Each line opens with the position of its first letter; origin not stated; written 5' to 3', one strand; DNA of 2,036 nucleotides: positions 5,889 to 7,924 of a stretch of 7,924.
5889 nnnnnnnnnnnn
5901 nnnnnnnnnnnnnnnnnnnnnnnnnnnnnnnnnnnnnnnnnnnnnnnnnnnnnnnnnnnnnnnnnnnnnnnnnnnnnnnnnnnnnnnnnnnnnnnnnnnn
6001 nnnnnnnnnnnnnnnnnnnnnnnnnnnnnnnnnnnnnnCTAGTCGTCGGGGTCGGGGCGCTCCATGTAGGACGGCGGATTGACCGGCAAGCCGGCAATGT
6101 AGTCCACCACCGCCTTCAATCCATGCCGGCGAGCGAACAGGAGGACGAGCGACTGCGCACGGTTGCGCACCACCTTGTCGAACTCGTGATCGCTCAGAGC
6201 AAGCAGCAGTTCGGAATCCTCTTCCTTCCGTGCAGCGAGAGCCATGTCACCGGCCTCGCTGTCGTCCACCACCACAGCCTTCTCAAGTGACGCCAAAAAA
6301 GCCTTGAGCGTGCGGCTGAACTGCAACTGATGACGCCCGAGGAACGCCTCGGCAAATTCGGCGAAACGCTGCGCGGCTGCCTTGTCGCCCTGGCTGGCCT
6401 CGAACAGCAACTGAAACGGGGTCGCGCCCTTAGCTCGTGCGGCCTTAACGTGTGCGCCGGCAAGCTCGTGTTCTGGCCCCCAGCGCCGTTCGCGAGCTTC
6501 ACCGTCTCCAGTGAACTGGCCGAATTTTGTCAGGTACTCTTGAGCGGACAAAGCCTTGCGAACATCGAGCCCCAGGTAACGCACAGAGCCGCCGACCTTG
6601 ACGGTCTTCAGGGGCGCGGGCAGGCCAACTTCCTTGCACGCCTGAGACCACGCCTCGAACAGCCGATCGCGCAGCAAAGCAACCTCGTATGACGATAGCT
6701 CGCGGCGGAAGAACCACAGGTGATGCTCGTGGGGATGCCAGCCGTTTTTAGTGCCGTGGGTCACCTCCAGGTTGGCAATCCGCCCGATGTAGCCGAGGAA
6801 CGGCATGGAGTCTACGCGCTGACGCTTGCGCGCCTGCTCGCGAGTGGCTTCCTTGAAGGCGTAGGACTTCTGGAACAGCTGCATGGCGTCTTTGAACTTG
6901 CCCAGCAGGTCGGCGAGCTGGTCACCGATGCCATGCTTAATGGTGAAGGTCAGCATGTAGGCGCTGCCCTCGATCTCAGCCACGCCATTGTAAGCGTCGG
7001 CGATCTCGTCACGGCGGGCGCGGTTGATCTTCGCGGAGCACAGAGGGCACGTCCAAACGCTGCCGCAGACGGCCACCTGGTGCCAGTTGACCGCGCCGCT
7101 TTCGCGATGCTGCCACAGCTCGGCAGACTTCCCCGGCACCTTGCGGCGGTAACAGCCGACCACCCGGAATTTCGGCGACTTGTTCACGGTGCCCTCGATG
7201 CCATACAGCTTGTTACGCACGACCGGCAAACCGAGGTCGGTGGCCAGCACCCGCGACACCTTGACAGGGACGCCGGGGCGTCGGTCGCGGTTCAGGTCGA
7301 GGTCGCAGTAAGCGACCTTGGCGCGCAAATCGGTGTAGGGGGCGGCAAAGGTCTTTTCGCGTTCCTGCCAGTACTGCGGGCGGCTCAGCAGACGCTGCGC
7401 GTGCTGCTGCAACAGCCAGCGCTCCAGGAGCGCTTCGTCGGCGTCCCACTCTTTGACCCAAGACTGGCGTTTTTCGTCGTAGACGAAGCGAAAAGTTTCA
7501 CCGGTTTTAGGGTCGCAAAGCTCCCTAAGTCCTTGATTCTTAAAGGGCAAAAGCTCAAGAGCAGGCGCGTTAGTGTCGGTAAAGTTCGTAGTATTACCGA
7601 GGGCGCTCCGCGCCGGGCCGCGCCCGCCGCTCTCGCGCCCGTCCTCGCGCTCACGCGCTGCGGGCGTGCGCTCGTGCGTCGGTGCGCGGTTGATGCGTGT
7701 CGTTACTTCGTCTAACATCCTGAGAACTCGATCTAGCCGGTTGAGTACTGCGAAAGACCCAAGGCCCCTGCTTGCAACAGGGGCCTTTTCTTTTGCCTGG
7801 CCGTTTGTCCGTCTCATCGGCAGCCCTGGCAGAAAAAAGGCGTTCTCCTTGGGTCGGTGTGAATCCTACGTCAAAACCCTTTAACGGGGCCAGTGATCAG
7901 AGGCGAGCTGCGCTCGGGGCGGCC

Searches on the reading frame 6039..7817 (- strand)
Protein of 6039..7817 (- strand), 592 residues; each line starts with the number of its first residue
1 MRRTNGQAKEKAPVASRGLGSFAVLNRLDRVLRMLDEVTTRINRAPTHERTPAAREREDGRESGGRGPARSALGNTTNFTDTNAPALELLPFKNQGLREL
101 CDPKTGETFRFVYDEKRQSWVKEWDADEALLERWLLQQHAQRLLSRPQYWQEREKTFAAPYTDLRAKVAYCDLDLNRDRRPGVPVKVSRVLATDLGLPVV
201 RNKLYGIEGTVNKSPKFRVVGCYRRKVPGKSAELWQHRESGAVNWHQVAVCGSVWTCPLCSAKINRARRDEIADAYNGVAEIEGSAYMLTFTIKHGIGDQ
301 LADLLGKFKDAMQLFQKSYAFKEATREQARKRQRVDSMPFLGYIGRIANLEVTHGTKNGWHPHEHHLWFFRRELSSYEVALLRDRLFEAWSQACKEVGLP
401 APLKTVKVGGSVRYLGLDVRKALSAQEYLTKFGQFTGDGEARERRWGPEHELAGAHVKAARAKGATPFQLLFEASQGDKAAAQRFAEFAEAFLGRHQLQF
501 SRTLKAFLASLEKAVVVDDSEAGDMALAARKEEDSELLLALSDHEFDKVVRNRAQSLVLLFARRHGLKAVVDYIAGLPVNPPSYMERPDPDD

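Call 4: search_protein_families(library=pfam, proteins=[window:6039-7817:-], max_evalue=1)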
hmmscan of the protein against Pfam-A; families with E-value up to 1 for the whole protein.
window:6039-7817:- (592 aa): 1 family
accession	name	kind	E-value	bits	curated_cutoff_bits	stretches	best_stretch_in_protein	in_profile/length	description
PF01446.23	Rep_1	-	1.7e-05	24.8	33.2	1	247-395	6-141/253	Replication protein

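Call 5: search_protein_families(library=phrogs, proteins=[window:6039-7817:-], max_evalue=1)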
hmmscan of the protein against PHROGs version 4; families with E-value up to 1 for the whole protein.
window:6039-7817:- (592 aa): 2 families
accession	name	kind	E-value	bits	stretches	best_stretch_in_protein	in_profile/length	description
phrog_11698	-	unknown function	1.4e-48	167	1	216-554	42-349/394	-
phrog_15404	-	unknown function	0.0046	18.3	1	243-283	19-56/89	-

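Call 76: search_dna_similar(query=window:6039-7718:-, collection=phages, mode=protein, max_evalue=0.00001, max_rows=15)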
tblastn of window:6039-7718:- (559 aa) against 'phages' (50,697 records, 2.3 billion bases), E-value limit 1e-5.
Records with a match: 15; places in all: 15; records where one place covers at least 80% of the query: 0.
Best place of each record, by identity: <60% 15.
By first word of the organism name: Bifilivirus 10; Propionibacterium 3; Phage 1; Pseudomonas 1.
By host as written in the record: - 12; Propionibacterium freudenreichii 2; Pseudomonas carnis; Pseudomonas lactis 1.
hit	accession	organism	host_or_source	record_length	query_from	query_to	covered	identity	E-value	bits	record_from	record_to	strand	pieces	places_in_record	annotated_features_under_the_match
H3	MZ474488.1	Phage blackswan219-6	cloacal swab from black swan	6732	207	549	61%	32.3%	1e-36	152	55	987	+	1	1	replication protein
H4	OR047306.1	Pseudomonas phage PMBT54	Pseudomonas carnis; Pseudomonas lactis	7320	215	472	46%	29.8%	2e-19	99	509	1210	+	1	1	DNA replication protein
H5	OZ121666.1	Bifilivirus B5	-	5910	218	438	40%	26.4%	6e-8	62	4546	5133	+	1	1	record has no annotation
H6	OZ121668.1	Bifilivirus B5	-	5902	218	438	40%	26.4%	6e-8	62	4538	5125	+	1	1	record has no annotation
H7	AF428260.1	Propionibacterium phage B5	-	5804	218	438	40%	26.4%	1e-7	61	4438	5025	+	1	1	Orf9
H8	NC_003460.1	Propionibacterium phage B5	Propionibacterium freudenreichii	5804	218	438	40%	26.4%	1e-7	61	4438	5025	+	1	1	Putative replication protein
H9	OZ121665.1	Bifilivirus B5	-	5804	218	438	40%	26.4%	1e-7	61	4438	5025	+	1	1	record has no annotation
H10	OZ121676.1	Bifilivirus B5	-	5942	218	374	28%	28.0%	6e-7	59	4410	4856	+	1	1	record has no annotation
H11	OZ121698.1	Bifilivirus B5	-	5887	218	371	28%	28.6%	2e-7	60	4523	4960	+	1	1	record has no annotation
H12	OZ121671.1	Bifilivirus B5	-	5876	218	371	28%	28.6%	5e-7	59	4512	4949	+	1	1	record has no annotation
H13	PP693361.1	Propionibacterium phage Philemon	Propionibacterium freudenreichii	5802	218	371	28%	28.6%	8e-6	55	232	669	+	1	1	replication protein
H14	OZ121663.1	Bifilivirus B5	-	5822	218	374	28%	27.0%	3e-7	59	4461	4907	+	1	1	record has no annotation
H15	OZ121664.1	Bifilivirus B5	-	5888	218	374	28%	27.0%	5e-7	59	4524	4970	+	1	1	record has no annotation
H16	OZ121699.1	Bifilivirus B5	-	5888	218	374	28%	27.0%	5e-7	59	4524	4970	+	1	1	record has no annotation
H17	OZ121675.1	Bifilivirus B5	-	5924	218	374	28%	27.0%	5e-7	59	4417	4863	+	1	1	record has no annotation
